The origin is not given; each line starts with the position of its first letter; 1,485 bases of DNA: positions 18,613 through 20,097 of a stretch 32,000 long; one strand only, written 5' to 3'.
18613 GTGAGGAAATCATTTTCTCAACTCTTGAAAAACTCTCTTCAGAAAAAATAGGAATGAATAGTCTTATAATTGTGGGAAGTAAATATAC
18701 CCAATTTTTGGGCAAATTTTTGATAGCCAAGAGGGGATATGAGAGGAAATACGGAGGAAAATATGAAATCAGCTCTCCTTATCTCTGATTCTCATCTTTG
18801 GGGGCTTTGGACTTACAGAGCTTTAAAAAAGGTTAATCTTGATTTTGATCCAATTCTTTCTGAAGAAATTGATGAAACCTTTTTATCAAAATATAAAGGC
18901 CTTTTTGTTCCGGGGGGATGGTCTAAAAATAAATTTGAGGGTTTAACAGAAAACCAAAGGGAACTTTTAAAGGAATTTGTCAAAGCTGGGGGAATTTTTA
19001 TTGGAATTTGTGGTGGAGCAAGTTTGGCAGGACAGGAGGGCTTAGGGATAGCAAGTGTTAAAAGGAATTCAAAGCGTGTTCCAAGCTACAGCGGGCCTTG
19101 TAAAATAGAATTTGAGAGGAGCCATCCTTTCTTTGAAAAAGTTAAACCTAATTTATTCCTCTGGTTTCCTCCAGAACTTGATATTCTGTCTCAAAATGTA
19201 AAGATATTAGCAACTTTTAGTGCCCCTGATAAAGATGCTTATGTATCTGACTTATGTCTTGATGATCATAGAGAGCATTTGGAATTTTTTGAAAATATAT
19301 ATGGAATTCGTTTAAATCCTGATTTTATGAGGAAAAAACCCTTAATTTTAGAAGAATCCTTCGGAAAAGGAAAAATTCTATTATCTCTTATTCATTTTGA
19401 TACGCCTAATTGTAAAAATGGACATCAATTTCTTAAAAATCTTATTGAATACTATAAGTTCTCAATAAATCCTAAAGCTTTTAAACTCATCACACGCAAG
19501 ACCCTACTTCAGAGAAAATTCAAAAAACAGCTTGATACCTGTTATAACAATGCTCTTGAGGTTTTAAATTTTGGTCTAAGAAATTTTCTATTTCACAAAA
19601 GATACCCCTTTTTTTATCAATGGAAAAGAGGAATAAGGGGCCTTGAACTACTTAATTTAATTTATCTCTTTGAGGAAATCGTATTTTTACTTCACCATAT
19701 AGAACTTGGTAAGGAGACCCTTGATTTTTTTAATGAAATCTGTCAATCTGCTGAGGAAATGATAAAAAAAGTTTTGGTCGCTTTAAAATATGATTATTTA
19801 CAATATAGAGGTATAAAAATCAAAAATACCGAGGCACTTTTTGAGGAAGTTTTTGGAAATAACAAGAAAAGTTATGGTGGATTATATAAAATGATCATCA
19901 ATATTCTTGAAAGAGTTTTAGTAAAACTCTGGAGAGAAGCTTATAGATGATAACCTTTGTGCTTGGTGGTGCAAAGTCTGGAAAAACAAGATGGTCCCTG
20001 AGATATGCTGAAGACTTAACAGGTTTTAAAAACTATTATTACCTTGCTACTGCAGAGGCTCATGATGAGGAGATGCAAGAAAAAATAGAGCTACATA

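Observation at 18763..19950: Uncharacterised GATase1/BPL_N-like protein translationally coupled inside the cbi operon between cbiGH and cobU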

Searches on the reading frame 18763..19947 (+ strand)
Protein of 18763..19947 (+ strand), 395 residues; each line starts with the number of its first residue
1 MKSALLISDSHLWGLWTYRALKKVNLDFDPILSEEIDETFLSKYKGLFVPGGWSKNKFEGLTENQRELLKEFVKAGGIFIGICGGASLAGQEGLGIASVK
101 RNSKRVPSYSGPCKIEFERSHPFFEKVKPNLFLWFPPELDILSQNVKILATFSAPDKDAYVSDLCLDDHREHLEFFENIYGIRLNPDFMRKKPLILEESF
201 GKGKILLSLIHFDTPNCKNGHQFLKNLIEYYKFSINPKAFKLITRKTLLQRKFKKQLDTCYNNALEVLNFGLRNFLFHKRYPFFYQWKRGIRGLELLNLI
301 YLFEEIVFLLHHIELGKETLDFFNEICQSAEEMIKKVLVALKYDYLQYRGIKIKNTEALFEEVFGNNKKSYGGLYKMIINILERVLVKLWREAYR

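Call 4: search_protein_families(library=pfam, proteins=[window:18763-19947:+], max_evalue=0.1)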
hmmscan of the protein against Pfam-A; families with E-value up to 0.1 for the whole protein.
window:18763-19947:+ (395 aa): 4 families
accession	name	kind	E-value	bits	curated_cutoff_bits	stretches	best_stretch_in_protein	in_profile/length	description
PF09825.15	BPL_N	-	8.4e-06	25.3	24.2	1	39-89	45-95/283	Biotin-protein ligase, N terminal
PF07685.20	GATase_3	-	0.00036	20.6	27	1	23-92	24-91/196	CobB/CobQ-like glutamine amidotransferase domain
PF01965.30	DJ-1_PfpI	-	0.00055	20.2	26.6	1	36-91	54-109/165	DJ-1/PfpI family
PF00117.34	GATase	-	0.0045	17.1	22.8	1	33-92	29-88/190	Glutamine amidotransferase class-I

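Call 5: search_protein_families(library=ncbifam, proteins=[window:18763-19947:+], max_evalue=0.1)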
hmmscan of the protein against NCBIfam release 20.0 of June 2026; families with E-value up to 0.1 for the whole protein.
window:18763-19947:+ (395 aa): 2 families
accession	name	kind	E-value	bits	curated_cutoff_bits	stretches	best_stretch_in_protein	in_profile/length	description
TIGR01382.1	PfpI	subfamily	0.0021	17.6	139.05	1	35-88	54-106/169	DJ-1/PfpI/YhbO family deglycase/protease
NF002252.0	PRK01175.1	equivalog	0.011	14.8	298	1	18-87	21-100/261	phosphoribosylformylglycinamidine synthase subunit PurQ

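Call 6: find_homologous_proteins(query=window:18763-19947:+)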
Query window:18763-19947:+ (395 aa): 176 proteins with E <= 0.001 among 6509 candidates; the best 120 are listed. Only proteins of 217 to 692 residues were searched: fused or split forms outside these lengths cannot appear, so this answer is no evidence that the protein stands alone or is whole; lengths 'longer' or 'shorter' looks for them.
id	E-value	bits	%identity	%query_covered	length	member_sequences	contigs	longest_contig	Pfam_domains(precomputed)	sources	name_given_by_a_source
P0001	2.1e-266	901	100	100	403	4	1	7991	PF09825.16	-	-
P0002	3.6e-215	733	77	100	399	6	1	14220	PF09825.16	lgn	-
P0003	5.1e-210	716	75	100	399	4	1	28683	PF07685.21,PF09825.16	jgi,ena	-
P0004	7.2e-209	712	75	100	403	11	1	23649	PF09825.16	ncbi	ncbi:MAG: BPL-N domain-containing protein [Caldimicrobium sp.]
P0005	5.6e-201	686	73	100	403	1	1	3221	PF09825.16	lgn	-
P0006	5.8e-201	686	74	100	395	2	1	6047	PF09825.16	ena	-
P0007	2.9e-177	608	65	100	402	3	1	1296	PF09825.16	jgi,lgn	-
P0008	1.4e-176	606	64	100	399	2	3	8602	PF09825.16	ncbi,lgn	-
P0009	2.0e-172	592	63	100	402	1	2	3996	PF09825.16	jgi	-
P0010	3.6e-163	561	62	99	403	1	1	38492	PF07685.21,PF09825.16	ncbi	-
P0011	5.5e-125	436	51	99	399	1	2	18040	PF09825.16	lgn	-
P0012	4.1e-121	423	51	99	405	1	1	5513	PF09825.16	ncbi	ncbi:MAG: BPL-N domain-containing protein [Caldimicrobium sp.]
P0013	7.5e-120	419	50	99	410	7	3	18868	PF09825.16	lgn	-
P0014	1.5e-119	418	51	99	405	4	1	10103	PF09825.16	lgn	-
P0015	2.6e-119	417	51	99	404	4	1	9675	PF09825.16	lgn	-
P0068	1.0e-58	217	36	98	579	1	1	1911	PF02572.22,PF09825.16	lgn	-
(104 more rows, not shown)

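Call 12: find_related_loci(query=A1, collection=genome_contigs, flank=8000)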
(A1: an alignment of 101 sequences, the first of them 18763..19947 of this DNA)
Query A1 (395 aa) in genome_contigs; peptide patterns used: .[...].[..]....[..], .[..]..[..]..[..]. (x = any residue, [..] = any of these).
600 stretches matched a pattern (row limit reached: there are more); 548 encode a relative of the query (tblastn E <= 1e-3); the best 80 are kept; 80 distinct loci.
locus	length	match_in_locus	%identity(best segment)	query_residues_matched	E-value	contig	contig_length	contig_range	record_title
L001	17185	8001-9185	77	1-395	0e+0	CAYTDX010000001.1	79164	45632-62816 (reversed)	MAG TPA_asm: uncultured Caldimicrobium sp. isolate binchicken_co71_66 genome assembly, contig: NODE_114_length_79164_cov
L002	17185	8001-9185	75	1-395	0e+0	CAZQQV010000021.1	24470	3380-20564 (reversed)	MAG TPA_asm: uncultured Caldimicrobium sp. isolate binchicken_co71_39 genome assembly, contig: NODE_842_length_24470_cov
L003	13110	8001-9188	50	2-391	2e-119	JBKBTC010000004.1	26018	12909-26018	MAG: Caldimicrobium sp. isolate 21I_069.bin.69 NODE_6_length_26018_cov_6.165645, whole genome shotgun sequence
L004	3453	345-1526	51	2-391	6e-121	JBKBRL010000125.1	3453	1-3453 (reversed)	MAG: Caldimicrobium sp. isolate 21H_022.bin.16 NODE_130_length_3453_cov_2.452607, whole genome shotgun sequence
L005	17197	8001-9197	50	1-392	7e-112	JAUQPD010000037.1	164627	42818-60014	MAG: Thermodesulfobacteriota bacterium isolate GMQP.bins.21.201705 NODE_52_length_164627_cov_80.7389, whole genome shotg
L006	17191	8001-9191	46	2-391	3e-92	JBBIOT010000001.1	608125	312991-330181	MAG: Caldimicrobium sp. isolate AR170220_bin_286 NODE_1_length_608125_cov_9.68986, whole genome shotgun sequence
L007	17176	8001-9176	40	2-386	6e-88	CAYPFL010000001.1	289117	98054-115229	MAG TPA_asm: uncultured Thermodesulfatator sp. isolate SRP141552_co1_239 genome assembly, contig: NODE_3_length_289117_c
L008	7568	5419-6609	41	3-391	3e-87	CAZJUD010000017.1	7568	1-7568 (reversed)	MAG TPA_asm: uncultured Caldimicrobium sp. isolate binchicken_co25_16 genome assembly, contig: k141_80620, whole genome 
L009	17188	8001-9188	40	3-392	1e-85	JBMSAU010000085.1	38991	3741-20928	MAG: Thermodesulfobacteriaceae bacterium isolate Thermodesulfobacteriaceae-CON-C-r01 Thermodesulfobacteriaceae-CON-C-r01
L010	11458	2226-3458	37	2-389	5e-76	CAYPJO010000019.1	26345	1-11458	MAG TPA_asm: uncultured Thermodesulfovibrio sp. isolate binchicken_co40_73 genome assembly, contig: NODE_1205_length_263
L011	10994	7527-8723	36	2-387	9e-73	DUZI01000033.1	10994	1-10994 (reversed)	MAG TPA_asm: Nitrospirae bacterium isolate MAG_10313_ntr_31 Ga0116211_1001487, whole genome shotgun sequence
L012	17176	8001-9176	39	3-386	1e-71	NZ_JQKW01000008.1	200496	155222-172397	Thermodesulfobacterium hydrogeniphilum strain DSM 14290 CC87DRAFT_scaffold00003.3_C, whole genome shotgun sequence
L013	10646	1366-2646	35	1-389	3e-71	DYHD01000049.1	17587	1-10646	MAG TPA_asm: Thermodesulfovibrio yellowstonii isolate BE2012_37_10 Afr_mines_BE2012_1536_length_17587_cov_3_997262, whol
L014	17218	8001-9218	35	2-389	1e-70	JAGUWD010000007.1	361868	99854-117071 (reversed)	MAG: Thermodesulfovibrionales bacterium isolate DeMMO5_1 c_000000003172, whole genome shotgun sequence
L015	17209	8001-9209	34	2-389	1e-69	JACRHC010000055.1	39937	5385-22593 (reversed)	MAG: Nitrospirae bacterium isolate NC_groundwater_1767_Pr3_B-0.1um_50_141 SR-2_scaffold_141_1284092, whole genome shotgu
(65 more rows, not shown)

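Call 15: search_solved_structures(query=A1, max_evalue=1, show_alignments=2)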
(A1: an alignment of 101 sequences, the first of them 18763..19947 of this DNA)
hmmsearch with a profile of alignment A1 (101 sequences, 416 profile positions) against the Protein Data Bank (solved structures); distinct sequences matched with E-value up to 1: 6.
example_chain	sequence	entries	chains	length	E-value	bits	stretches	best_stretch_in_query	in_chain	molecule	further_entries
4ofw_A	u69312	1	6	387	0.0071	18.8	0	46-94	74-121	Protein DJ-1 homolog D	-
3uk7_A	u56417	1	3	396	0.0076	18.7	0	46-94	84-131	Class I glutamine amidotransferase-like domain-containing protein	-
2ywd_A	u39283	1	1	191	0.017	17.5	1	38-97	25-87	Glutamine amidotransferase subunit pdxT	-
5n9m_A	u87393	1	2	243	0.55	12.5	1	27-94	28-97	Cobyric acid synthase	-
6gs2_A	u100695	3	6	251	0.57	12.5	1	27-94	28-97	SA1707 protein | Lipid II isoglutaminyl synthase (glutamine-hydrolyzing) subunit GatD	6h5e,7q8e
4ogg_A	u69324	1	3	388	0.97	11.7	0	46-82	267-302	Protein DJ-1 homolog D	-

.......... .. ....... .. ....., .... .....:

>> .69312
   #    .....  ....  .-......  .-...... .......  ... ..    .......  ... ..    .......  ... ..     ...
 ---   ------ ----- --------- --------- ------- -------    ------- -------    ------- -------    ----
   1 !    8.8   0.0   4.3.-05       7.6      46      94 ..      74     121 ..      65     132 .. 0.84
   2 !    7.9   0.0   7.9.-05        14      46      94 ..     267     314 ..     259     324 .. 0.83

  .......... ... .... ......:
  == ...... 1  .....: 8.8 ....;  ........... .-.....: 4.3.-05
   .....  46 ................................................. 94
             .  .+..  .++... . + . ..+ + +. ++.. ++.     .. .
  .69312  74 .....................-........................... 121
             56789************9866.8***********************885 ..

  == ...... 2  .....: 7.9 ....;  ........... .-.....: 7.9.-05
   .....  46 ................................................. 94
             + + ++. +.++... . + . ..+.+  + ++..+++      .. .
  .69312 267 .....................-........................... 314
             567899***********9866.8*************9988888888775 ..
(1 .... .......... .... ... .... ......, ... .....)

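Call 17: predict_structure(alignment_id=A1)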
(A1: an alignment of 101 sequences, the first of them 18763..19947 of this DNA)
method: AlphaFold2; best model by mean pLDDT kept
length: 395 residues; sequences in the alignment: 101
mean_pLDDT: 95.3   pTM: 0.94
mean pLDDT of the five models: 95.3, 95.2, 94.9, 94.5, 93.7
residues with pLDDT >= 90: 363; 70-90: 30; 50-70: 2; < 50: 0
segments of 3 or more residues with pLDDT < 50: none
pLDDT, mean of each block of 10 residues (from residue 1): 97 97 97 98 98 92 98 99 97 97 88 97 97 95 98 97 96 96 95 98 98 97 98 91 88 95 98 97 94 96 97 94 88 96 96 94 84 93 97 90
secondary structure, 60 per line:
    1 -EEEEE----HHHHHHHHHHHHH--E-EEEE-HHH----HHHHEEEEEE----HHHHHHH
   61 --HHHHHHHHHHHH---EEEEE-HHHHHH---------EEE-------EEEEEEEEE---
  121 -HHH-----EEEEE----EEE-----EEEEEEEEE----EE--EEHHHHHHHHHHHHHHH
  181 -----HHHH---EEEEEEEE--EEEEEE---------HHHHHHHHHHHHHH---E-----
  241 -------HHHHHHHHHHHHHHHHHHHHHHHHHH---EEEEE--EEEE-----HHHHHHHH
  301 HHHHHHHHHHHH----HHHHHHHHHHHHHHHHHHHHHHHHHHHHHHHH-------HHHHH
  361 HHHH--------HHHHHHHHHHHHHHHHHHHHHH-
elements in order: E2-6 H11-23 E28-31 H40-43 E44-49 H54-60 H63-74 E78-82 H84-89 E99-101 E109-117 E130-134 E139-141 E147-155 H166-180 H186-189 E193-200 E203-208 H218-231 H248-273 E277-281 E284-287 H293-312 H317-348 H356-364 H373-394

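Call 23: search_protein_representatives(alignment_id=A1)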
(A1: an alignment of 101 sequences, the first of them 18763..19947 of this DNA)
Query: 101 sequences, 416 profile positions. Proteins with E-value up to 0.001 (for the whole library): 3204; up to 1e-10: 750; up to 1e-30: 212. The best 150 are listed.
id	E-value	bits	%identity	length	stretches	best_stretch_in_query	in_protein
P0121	7.6e-171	585.3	-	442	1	4-412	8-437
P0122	2.1e-168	577.2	-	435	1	6-413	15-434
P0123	7.2e-158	542.5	-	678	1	6-414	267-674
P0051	1.3e-152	525.2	-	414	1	8-414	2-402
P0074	3.6e-149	513.9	-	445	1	4-414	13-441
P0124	3.9e-149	513.8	-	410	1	4-327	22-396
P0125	2.7e-147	507.7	-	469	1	6-413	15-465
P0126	4.9e-147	506.8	-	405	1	8-411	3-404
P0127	4.8e-146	503.6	-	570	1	8-413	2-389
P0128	9.2e-146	502.6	-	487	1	5-412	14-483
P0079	1.8e-145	501.7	-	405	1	8-412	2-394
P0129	1.0e-144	499.2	-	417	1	11-414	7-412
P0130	3.9e-144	497.3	-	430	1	9-413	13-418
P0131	5.4e-140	483.7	-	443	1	3-412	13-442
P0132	1.9e-137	475.3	-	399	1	9-413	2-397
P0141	1.3e-117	410.0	-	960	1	11-414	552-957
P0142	4.8e-112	391.6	-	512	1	10-414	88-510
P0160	6.8e-91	321.9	-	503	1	10-412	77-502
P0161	1.3e-89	317.7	-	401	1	10-412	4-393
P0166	1.1e-86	308.1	-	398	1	9-411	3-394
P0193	2.2e-66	241.2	-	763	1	10-413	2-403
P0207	4.2e-61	223.8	-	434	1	36-210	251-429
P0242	2.3e-52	195.0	-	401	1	7-408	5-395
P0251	3.9e-49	184.4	-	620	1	8-411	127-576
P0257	2.2e-48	181.9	-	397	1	8-408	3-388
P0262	2.4e-47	178.4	-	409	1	8-403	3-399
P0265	9.1e-45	170.0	-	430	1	6-408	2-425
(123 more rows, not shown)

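Call 24: search_protein_families(library=pfam, proteins=[P0123, P0141, P0127, P0193, P0207, P0251, P0142, P0160, P0068, P0265], max_evalue=0.001)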
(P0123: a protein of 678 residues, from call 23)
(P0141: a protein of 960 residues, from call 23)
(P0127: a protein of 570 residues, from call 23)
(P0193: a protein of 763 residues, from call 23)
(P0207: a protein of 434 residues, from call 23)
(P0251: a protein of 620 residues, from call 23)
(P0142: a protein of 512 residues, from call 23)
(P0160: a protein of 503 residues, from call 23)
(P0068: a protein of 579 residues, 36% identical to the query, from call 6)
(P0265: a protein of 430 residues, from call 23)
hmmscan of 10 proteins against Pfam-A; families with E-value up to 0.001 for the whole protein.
P0123 (678 aa): 2 families
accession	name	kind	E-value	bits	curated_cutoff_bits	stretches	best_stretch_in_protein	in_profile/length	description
PF00590.25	TP_methylase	-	9.2e-34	117.7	27.8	1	1-222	4-210/212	Tetrapyrrole (Corrin/Porphyrin) Methylases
PF09825.15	BPL_N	-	2.6e-07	30.3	24.2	1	315-357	52-94/283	Biotin-protein ligase, N terminal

P0141 (960 aa): 6 families
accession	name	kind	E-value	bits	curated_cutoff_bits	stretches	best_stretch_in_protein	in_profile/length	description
PF07685.20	GATase_3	-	3.2e-44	151.3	27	1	253-442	1-191/196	CobB/CobQ-like glutamine amidotransferase domain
PF13500.12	AAA_26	-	1.5e-14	54.8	27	1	82-185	96-192/198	AAA domain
PF01656.29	CbiA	-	3.5e-14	53.3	25.4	1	9-194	1-123/125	CobQ/CobB/MinD/ParA nucleotide binding domain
PF09825.15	BPL_N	-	1.8e-09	37.4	24.2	1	591-635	48-92/283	Biotin-protein ligase, N terminal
PF01965.30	DJ-1_PfpI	-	3e-06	27.6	26.6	0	273-351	41-117/165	DJ-1/PfpI family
PF01174.25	SNO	-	0.00033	21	27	0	267-346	9-86/188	SNO glutamine amidotransferase family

P0127 (570 aa): 2 families
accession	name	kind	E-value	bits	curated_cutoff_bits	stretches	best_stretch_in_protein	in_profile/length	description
PF02572.21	CobA_CobO_BtuR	-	6.1e-48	163.7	25.7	1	403-570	3-172/172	ATP:corrinoid adenosyltransferase BtuR/CobO/CobP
PF09825.15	BPL_N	-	1.6e-07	31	24.2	1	48-92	52-96/283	Biotin-protein ligase, N terminal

P0193 (763 aa): 2 families
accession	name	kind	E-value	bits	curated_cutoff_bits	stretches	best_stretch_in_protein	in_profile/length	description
PF01933.23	CofD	-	3.1e-29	102.5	30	1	423-724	3-257/290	2-phospho-L-lactate transferase CofD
PF09825.15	BPL_N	-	5.1e-08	32.6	24.2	1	45-86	51-92/283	Biotin-protein ligase, N terminal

P0207 (434 aa): 1 family
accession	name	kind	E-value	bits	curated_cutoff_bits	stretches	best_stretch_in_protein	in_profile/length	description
PF09825.15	BPL_N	-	7.2e-05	22.3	24.2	1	269-309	52-92/283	Biotin-protein ligase, N terminal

P0251 (620 aa): 2 families
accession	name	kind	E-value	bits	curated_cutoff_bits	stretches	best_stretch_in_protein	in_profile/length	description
PF06283.17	ThuA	-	7.7e-07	30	33.4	1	142-346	21-183/209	Trehalose utilisation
PF09825.15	BPL_N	-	1.6e-06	27.7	24.2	1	141-215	20-94/283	Biotin-protein ligase, N terminal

P0142 (512 aa): 1 family
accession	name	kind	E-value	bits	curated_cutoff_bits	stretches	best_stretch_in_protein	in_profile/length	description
PF09825.15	BPL_N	-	3.2e-09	36.6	24.2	1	129-175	49-95/283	Biotin-protein ligase, N terminal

P0160 (503 aa): 1 family
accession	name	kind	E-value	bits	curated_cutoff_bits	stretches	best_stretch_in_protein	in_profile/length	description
PF09825.15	BPL_N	-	7.2e-07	28.8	24.2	1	121-163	52-94/283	Biotin-protein ligase, N terminal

P0068 (579 aa): 2 families
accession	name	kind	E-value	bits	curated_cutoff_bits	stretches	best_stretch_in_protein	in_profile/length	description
PF02572.21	CobA_CobO_BtuR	-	8.8e-48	163.2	25.7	1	411-579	2-172/172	ATP:corrinoid adenosyltransferase BtuR/CobO/CobP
PF09825.15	BPL_N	-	4.8e-06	26.1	24.2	1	48-92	52-96/283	Biotin-protein ligase, N terminal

P0265 (430 aa): 1 family
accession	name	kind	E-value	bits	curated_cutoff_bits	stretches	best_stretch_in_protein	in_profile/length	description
PF09825.15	BPL_N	-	7e-06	25.6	24.2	1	58-98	52-92/283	Biotin-protein ligase, N terminal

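Call 25: fold_search(library=pdb, model_id=the predicted structure)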
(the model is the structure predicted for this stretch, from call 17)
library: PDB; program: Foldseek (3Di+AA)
matches with E <= 10: 500; with E <= 0.001: 309
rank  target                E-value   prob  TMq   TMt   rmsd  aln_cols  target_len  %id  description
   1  2a9v_B                2.6e-09  1.00  0.38  0.70   4.0       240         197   14  Crystal structure of a putative gmp synthase subunit a protein (ta0944m) from thermoplasma acidophilum at 2.45 A resol (released 2005-08-02)
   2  2a9v_D                4.4e-09  1.00  0.38  0.69   4.0       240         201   14  Crystal structure of a putative gmp synthase subunit a protein (ta0944m) from thermoplasma acidophilum at 2.45 A resol (released 2005-08-02)
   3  2a9v_C                4.6e-09  1.00  0.38  0.69   4.0       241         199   14  Crystal structure of a putative gmp synthase subunit a protein (ta0944m) from thermoplasma acidophilum at 2.45 A resol (released 2005-08-02)
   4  2a9v_A                7.7e-09  1.00  0.38  0.69   4.0       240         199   14  Crystal structure of a putative gmp synthase subunit a protein (ta0944m) from thermoplasma acidophilum at 2.45 A resol (released 2005-08-02)
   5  7d97_B                9.6e-09  1.00  0.40  0.78   3.5       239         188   11  Crystal structure of N109P mutant of GATase subunit of Methanocaldococcus jannaschii GMP synthetase (released 2021-08-04)
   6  3tts_A                2.0e-08  1.00  0.40  0.24   5.0       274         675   15  Crystal structure of beta-galactosidase from Bacillus circulans sp. alkalophilus (released 2012-03-21)
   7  1qdl_B                3.9e-08  1.00  0.38  0.70   4.3       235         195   11  THE CRYSTAL STRUCTURE OF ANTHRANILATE SYNTHASE FROM SULFOLOBUS SOLFATARICUS (released 1999-08-18)
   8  7d95_A                7.6e-08  1.00  0.37  0.71   5.2       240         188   13  Crystal structure of acivicin-bound GATase subunit of Methanocaldococcus jannaschii GMP synthetase (released 2021-08-04)
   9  7d96                  8.0e-08  1.00  0.37  0.73   4.5       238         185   12  Crystal structure of D110G mutant of GATase subunit of Methanocaldococcus jannaschii GMP synthetase (released 2021-08-04)
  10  8gr3_A                8.0e-08  1.00  0.38  0.74   4.3       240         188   14  Crystal structure of K151L/Y158F mutant of GATase subunit of Methanocaldococcus jannaschii GMP synthetase (released 2023-07-12)
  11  2vpi_B                8.5e-08  1.00  0.38  0.73   4.1       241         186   13  Human GMP synthetase - glutaminase domain (released 2008-03-11)
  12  2d7j                  9.0e-08  1.00  0.40  0.77   3.9       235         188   16  Crystal Structure Analysis of Glutamine Amidotransferase from Pyrococcus horikoshii OT3 (released 2006-11-21)
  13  5xb7_A                1.3e-07  1.00  0.36  0.22   5.0       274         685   11  GH42 alpha-L-arabinopyranosidase from Bifidobacterium animalis subsp. lactis Bl-04 (released 2017-11-01)
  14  7d97_C                1.3e-07  1.00  0.38  0.74   4.8       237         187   14  Crystal structure of N109P mutant of GATase subunit of Methanocaldococcus jannaschii GMP synthetase (released 2021-08-04)
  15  7yc6                  1.3e-07  1.00  0.38  0.75   4.4       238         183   14  Crystal structure of D110P mutant of GATase subunit of Methanocaldococcus jannaschii GMP synthetase (released 2023-06-14)
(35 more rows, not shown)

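Call 30: find_related_loci(query=A2, collection=metagenome_contigs, flank=6000)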
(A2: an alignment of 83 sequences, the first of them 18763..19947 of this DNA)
Query A2 (395 aa) in metagenome_contigs; peptide patterns used: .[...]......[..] (x = any residue, [..] = any of these).
600 stretches matched a pattern (row limit reached: there are more); 319 encode a relative of the query (tblastn E <= 1e-3); the best 80 are kept; 80 distinct loci.
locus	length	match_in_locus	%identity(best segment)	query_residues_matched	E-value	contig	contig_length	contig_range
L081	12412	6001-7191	42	1-386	7e-96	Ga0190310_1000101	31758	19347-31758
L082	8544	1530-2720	42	1-386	4e-95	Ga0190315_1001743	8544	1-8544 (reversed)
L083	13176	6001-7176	40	2-386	4e-88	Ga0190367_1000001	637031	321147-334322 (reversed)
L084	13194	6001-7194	42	3-392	7e-87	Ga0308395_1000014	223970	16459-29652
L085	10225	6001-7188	40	3-392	2e-84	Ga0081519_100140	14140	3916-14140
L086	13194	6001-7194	40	3-392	1e-84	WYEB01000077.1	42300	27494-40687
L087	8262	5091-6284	40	3-392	2e-83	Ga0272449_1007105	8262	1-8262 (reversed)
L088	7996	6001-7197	40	3-392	1e-81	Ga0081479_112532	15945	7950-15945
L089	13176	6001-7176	38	3-385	1e-78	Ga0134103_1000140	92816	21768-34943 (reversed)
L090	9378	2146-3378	37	2-389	3e-76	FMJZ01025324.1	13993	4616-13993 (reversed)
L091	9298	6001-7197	36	2-387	5e-73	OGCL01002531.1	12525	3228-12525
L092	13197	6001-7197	40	3-392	2e-81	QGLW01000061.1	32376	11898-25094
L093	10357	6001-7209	35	4-394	5e-70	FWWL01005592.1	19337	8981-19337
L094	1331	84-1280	36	2-389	2e-73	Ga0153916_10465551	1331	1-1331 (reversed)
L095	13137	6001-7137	36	3-388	9e-68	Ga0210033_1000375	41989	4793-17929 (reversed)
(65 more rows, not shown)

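Call 41: find_encoding_contigs(protein=P0141, flank=8000, max_places=2)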
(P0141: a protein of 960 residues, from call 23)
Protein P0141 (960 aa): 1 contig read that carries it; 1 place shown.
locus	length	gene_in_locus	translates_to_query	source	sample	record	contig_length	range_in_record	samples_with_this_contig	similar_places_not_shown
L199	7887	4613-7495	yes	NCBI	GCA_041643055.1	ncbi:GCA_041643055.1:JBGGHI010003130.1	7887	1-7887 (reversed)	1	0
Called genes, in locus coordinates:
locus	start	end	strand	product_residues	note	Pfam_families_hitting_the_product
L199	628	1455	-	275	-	PF03400:DDE_Tnp_IS1 (faint)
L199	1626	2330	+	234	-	-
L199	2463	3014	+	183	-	PF00908:dTDP_sugar_isom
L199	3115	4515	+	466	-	PF21959:DUF6923 (faint), PF08450:SGL (faint), PF24684:Vgb_lyase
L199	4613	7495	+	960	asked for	PF01656:CbiA, PF13500:AAA_26, PF01965:DJ-1_PfpI (faint), PF07685:GATase_3, PF09825:BPL_N (weak)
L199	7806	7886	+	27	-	?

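Call 42: find_encoding_contigs(protein=P0193, flank=8000, max_places=2)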
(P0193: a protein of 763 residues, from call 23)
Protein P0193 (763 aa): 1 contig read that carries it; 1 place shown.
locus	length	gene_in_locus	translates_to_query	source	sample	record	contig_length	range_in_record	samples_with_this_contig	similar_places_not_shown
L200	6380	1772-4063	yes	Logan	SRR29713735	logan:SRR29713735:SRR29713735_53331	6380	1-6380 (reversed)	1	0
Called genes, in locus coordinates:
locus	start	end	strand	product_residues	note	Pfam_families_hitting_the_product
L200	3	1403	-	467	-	?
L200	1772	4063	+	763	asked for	PF09825:BPL_N (weak), PF01933:CofD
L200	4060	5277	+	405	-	PF01075:Glyco_transf_9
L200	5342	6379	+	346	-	?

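Call 43: find_encoding_contigs(protein=P0265, flank=8000, max_places=2)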
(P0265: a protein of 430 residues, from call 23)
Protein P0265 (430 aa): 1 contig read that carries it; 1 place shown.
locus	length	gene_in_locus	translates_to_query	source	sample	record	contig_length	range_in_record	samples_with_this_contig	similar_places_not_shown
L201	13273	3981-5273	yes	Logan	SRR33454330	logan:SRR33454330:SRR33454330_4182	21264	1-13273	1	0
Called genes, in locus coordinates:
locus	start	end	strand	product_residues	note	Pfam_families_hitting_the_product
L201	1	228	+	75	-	?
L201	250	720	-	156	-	PF00177:Ribosomal_S7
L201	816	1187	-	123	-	PF00164:Ribosom_S12_S23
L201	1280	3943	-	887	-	PF00133:tRNA-synt_1, PF09334:tRNA-synt_1g, PF13603:tRNA-synt_1_2, PF21349:RUBY_RBDX (weak), PF09334:tRNA-synt_1g (weak), PF08264:Anticodon_1, PF10458:Val_tRNA-synt_C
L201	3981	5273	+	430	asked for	PF09825:BPL_N (weak)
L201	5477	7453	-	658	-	PF13589:HATPase_c_3 (weak), PF00183:HSP90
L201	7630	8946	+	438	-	PF01654:Cyt_bd_oxida_I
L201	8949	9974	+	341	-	PF02322:Cyt_bd_oxida_II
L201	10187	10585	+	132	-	PF19588:SxtJ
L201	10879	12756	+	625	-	PF02543:Carbam_trans_N, PF16861:Carbam_trans_C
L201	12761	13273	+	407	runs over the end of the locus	-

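Call 44: find_encoding_contigs(protein=P0262, flank=8000, max_places=2)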
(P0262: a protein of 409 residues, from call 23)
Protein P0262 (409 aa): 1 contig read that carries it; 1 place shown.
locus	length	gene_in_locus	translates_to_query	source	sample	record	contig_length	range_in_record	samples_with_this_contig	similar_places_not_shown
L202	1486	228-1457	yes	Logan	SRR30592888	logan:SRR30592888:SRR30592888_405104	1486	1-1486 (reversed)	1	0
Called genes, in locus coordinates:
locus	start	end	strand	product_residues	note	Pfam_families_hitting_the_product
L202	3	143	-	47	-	?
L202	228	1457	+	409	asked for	PF09825:BPL_N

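Call 87: find_encoding_contigs(protein=P0257, flank=6000, max_places=2)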
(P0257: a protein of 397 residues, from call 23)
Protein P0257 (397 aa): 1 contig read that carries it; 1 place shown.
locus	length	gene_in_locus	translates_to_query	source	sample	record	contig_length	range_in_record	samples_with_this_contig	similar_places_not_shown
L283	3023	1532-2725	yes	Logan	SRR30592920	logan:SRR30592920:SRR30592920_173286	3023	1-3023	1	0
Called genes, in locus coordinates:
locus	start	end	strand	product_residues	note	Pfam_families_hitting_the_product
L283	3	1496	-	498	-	?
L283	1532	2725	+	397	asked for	PF09825:BPL_N (weak)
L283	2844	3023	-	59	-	?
